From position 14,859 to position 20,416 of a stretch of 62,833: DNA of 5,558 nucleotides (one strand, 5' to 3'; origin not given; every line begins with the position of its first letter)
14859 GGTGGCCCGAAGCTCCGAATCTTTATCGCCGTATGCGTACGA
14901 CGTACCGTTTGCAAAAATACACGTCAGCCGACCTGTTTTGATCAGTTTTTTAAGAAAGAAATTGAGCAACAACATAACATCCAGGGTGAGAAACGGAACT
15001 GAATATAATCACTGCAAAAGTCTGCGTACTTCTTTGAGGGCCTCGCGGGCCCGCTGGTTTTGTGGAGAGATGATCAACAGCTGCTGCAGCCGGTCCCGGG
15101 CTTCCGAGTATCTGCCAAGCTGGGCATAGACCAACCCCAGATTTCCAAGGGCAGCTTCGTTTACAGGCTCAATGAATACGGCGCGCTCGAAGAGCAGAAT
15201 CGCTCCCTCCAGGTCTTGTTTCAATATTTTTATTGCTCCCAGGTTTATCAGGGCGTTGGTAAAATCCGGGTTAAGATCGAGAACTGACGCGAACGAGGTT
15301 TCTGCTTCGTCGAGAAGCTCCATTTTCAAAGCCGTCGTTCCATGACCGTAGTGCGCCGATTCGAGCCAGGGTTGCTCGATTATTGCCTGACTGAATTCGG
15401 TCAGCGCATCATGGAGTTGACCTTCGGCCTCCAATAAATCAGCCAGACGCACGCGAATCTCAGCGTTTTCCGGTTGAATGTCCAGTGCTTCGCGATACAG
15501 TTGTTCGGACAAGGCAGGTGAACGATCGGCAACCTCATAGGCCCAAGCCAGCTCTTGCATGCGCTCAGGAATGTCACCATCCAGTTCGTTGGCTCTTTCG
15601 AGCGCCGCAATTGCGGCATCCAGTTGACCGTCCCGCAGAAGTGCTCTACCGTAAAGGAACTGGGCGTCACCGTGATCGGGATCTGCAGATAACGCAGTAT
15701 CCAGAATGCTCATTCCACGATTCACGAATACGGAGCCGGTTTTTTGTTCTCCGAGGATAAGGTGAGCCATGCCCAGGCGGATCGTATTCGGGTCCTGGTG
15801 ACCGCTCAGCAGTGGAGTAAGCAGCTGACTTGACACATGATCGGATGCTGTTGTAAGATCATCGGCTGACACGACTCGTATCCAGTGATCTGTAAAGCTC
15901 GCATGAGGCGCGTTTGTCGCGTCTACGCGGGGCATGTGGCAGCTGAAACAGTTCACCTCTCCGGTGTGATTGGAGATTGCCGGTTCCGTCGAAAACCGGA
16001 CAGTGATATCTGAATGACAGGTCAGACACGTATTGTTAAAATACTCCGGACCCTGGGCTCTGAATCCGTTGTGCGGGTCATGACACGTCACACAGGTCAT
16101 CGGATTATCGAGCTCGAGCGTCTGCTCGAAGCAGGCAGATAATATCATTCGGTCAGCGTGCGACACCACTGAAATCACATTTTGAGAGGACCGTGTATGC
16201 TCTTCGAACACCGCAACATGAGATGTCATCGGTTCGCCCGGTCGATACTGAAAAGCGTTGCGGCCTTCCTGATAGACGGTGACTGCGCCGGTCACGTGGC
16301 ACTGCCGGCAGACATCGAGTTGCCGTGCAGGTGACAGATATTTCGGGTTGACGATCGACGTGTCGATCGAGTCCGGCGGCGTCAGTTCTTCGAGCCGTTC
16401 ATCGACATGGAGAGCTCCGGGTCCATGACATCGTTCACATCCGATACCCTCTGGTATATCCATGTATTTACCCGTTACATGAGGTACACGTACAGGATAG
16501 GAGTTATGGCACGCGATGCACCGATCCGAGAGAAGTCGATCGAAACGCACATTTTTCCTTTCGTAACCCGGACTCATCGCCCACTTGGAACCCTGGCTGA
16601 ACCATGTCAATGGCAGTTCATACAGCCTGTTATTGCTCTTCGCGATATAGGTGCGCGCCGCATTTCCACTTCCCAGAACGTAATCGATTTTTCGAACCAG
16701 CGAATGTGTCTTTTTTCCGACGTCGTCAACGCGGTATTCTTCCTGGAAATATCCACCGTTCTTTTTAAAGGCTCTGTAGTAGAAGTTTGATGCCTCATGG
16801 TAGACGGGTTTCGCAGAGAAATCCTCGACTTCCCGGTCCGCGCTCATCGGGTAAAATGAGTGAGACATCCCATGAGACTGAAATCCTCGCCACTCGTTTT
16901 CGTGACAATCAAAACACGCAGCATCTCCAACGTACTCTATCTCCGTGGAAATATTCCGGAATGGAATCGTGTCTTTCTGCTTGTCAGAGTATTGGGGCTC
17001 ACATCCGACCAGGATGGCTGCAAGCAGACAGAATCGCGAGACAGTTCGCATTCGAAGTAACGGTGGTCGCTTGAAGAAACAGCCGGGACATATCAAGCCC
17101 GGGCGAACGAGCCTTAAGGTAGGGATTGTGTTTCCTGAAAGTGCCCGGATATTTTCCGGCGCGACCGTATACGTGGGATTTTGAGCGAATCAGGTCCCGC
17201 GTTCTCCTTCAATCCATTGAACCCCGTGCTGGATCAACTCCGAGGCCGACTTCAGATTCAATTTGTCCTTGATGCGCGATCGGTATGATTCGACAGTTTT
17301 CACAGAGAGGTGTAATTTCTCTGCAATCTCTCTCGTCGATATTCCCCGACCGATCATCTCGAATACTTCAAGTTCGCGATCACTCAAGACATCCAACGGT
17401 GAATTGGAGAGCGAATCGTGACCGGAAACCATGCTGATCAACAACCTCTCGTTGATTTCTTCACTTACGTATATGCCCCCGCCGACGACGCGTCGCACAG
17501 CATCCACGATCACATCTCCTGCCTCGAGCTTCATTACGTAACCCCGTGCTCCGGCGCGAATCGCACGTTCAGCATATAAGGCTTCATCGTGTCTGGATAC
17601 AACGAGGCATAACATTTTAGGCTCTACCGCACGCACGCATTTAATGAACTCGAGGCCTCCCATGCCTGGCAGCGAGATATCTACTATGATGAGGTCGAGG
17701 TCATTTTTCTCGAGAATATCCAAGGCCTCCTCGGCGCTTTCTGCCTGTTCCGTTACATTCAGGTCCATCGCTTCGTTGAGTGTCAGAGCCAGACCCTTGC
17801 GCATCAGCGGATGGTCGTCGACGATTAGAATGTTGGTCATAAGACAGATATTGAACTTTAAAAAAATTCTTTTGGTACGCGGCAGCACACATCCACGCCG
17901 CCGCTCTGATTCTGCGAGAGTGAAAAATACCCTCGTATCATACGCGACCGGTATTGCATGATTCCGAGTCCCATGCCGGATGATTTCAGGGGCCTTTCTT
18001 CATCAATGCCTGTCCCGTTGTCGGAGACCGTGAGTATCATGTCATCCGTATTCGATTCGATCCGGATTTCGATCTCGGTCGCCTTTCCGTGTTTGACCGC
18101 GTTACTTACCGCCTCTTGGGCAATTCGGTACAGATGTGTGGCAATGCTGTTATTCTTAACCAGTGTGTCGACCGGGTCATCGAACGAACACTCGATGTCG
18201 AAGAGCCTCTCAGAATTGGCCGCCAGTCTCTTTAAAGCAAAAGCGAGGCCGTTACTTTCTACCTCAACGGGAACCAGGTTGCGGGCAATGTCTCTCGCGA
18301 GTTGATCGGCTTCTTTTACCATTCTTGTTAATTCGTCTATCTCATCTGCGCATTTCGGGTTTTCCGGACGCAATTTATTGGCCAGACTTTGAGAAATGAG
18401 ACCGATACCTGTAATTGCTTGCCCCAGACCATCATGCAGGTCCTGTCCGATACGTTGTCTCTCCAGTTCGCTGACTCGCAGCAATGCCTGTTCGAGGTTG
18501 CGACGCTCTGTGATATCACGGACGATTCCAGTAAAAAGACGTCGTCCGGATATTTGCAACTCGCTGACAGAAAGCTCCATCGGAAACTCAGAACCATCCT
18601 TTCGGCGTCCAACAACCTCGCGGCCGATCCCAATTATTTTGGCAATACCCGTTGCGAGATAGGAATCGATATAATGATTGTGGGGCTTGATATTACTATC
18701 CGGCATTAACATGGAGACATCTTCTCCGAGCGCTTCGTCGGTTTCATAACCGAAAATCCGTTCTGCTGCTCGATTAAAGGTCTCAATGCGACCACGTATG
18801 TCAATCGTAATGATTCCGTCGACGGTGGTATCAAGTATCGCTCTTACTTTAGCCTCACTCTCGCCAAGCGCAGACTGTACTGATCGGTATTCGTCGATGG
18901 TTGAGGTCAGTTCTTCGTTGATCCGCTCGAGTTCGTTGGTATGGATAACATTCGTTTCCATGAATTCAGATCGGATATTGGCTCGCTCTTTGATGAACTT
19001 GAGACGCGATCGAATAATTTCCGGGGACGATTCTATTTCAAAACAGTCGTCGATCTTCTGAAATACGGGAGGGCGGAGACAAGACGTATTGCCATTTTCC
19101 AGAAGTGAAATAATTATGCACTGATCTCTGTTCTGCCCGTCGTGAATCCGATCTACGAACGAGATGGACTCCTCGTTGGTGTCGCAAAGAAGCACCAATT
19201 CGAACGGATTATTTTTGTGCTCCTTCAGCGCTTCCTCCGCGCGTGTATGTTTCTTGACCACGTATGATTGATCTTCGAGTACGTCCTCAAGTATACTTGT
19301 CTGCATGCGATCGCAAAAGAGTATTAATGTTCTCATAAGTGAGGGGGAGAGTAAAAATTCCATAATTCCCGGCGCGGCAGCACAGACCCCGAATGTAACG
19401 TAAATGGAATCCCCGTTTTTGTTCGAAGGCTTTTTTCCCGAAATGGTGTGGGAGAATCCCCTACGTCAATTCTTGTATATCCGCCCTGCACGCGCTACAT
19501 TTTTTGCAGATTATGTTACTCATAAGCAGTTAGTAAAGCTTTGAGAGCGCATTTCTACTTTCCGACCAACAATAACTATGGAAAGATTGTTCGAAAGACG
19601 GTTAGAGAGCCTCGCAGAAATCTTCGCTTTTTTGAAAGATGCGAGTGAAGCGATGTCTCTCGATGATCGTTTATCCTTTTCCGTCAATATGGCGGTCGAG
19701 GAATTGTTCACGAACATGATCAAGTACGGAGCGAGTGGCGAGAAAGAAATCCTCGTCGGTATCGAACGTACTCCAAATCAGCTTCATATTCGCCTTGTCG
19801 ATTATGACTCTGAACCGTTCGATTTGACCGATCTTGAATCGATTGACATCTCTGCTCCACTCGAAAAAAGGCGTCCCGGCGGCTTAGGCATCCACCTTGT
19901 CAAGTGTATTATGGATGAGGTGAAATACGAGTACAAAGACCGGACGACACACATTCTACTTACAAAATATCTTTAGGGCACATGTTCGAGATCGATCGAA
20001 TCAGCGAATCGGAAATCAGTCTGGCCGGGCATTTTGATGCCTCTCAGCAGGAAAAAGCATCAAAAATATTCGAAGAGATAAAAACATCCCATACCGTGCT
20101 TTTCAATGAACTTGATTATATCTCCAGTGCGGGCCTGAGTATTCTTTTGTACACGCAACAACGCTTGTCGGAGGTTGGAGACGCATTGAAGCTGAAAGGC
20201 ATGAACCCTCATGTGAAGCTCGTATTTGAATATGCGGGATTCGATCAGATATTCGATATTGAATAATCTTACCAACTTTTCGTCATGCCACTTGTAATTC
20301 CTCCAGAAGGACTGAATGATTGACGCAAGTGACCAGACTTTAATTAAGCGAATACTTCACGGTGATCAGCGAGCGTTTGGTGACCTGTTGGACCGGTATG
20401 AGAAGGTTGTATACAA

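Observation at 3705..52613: Recurring pattern: short tandem duplications anchored on CDS start/stop codons (at least 9 arrays in 62 kb)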

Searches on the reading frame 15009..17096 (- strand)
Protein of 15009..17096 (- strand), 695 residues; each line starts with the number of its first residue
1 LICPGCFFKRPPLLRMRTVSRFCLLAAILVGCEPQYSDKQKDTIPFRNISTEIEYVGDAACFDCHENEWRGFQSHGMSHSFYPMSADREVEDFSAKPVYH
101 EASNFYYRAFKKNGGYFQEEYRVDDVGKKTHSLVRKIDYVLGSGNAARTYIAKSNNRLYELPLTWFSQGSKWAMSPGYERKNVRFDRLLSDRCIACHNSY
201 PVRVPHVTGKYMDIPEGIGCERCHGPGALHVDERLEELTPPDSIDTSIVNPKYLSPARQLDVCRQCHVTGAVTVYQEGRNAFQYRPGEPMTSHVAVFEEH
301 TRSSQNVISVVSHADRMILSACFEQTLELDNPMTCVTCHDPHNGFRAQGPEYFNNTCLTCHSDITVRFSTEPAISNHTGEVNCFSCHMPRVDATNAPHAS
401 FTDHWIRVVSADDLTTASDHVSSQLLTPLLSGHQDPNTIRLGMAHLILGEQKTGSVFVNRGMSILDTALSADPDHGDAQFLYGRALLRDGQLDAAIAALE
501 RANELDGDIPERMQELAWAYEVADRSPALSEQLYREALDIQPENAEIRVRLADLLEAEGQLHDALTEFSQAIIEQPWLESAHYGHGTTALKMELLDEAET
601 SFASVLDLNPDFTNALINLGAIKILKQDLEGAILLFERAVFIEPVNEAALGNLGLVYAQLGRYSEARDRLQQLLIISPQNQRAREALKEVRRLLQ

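Call 20: search_protein_families(library=pfam, proteins=[window:15009-17096:-], max_evalue=0.001)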
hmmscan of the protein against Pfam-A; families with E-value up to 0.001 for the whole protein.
window:15009-17096:- (695 aa): 21 families
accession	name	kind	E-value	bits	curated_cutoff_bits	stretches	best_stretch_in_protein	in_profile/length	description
PF14559.12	TPR_19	-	3.7e-24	85.3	25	3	462-513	11-61/68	Tetratricopeptide repeat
PF13432.12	TPR_16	-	2.7e-21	76.1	32.7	2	465-502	20-57/65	Tetratricopeptide repeat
PF13431.12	TPR_17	-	1.7e-18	65.7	24.4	2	466-496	3-33/34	Tetratricopeptide repeat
PF07719.23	TPR_2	-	5.2e-17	60.9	27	1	649-680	3-34/34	Tetratricopeptide repeat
PF13414.12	TPR_11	-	5.6e-16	58.4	26.8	0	626-661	7-42/42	TPR repeat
PF13181.12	TPR_8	-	5.6e-16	57.7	25.7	0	477-507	2-32/34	Tetratricopeptide repeat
PF13428.12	TPR_14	-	1.3e-14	53.7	23.5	1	477-517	2-42/44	Tetratricopeptide repeat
PF00515.34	TPR_1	-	1.3e-12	47.4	27.8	0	649-668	3-22/34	Tetratricopeptide repeat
PF13424.12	TPR_12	-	3.3e-10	40.5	30.1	0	649-674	47-72/77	Tetratricopeptide repeat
PF23914.1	TPR_CcmH_CycH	-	8.1e-10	39.2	42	0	465-570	39-146/158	Cytochrome c-type biogenesis protein H TPR domain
PF12895.13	ANAPC3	-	9.9e-09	35.8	27.2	0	465-504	12-51/82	Anaphase-promoting complex, cyclosome, subunit 3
PF13371.12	TPR_9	-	5e-08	33.3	35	1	621-686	3-68/73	Tetratricopeptide repeat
PF24575.1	TPR_Slam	-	6.7e-07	30.1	35.2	0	525-568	61-104/104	Surface lipoprotein assembly modifier, N-terminal TPR repeats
PF14537.11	Cytochrom_c3_2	-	9.4e-07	29.7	25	1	332-388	6-65/79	Cytochrome c3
PF09699.15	Paired_CXXCH_1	-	9.5e-07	28.8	20.6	0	334-363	8-38/41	Doubled CXXCH motif (Paired_CXXCH_1)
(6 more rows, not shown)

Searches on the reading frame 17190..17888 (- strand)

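Call 20: search_protein_families(library=pfam, proteins=[window:17190-17888:-], max_evalue=0.001)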
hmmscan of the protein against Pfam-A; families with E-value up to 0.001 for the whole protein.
window:17190-17888:- (232 aa): 3 families
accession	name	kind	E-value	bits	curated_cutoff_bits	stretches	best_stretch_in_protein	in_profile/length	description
PF00072.30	Response_reg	-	2.5e-26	92.5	30.2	1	20-131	1-110/111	Response regulator receiver domain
PF00196.25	GerE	-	3.3e-17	62.3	23.5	1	166-220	1-55/57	Bacterial regulatory proteins, luxR family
PF08281.18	Sigma70_r4_2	-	1.4e-07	31.5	25.7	1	165-210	8-54/54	Sigma-70, region 4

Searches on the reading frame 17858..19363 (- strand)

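Call 20: search_protein_families(library=pfam, proteins=[window:17858-19363:-], max_evalue=0.001)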
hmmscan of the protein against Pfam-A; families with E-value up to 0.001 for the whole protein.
window:17858-19363:- (501 aa): 7 families
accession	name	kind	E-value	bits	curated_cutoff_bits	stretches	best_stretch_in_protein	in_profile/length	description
PF13426.13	PAS_9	-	1.3e-14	54.8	27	1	182-286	2-103/103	PAS domain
PF02518.31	HATPase_c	-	2.4e-14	54.1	26.4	1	408-498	3-109/111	Histidine kinase-, DNA gyrase B-, and HSP90-like ATPase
PF00989.32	PAS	-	1.8e-13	50.9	22.6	1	172-284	2-113/113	PAS fold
PF07730.19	HisKA_3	-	1.9e-13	51.2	24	1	301-366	1-66/68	Histidine kinase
PF13188.13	PAS_8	-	1e-08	35.2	21.8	1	172-221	2-48/65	PAS domain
PF08448.16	PAS_4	-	1.2e-08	35.6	23.1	1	177-288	1-109/110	PAS fold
PF13581.12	HATPase_c_2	-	3.3e-06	27.5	27.4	1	414-470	35-106/127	Histidine kinase-like ATPase domain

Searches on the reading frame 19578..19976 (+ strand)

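Call 21: search_protein_families(library=pfam, proteins=[window:19578-19976:+], max_evalue=0.001)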
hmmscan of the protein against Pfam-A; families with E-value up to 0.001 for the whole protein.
window:19578-19976:+ (132 aa): 1 family
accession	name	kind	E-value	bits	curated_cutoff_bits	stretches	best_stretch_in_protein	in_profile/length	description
PF13581.12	HATPase_c_2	-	8e-19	68.3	27.4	1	5-130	1-127/127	Histidine kinase-like ATPase domain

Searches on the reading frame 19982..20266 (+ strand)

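Call 21: search_protein_families(library=pfam, proteins=[window:19982-20266:+], max_evalue=0.001)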
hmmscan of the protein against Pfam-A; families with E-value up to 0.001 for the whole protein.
window:19982-20266:+ (94 aa): 2 families
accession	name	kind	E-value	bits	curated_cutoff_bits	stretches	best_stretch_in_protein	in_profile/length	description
PF13466.11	STAS_2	-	2.7e-06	27.9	29.2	1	12-88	1-80/80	STAS domain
PF01740.26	STAS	-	7.7e-06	26.1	22.6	1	38-93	44-99/106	STAS domain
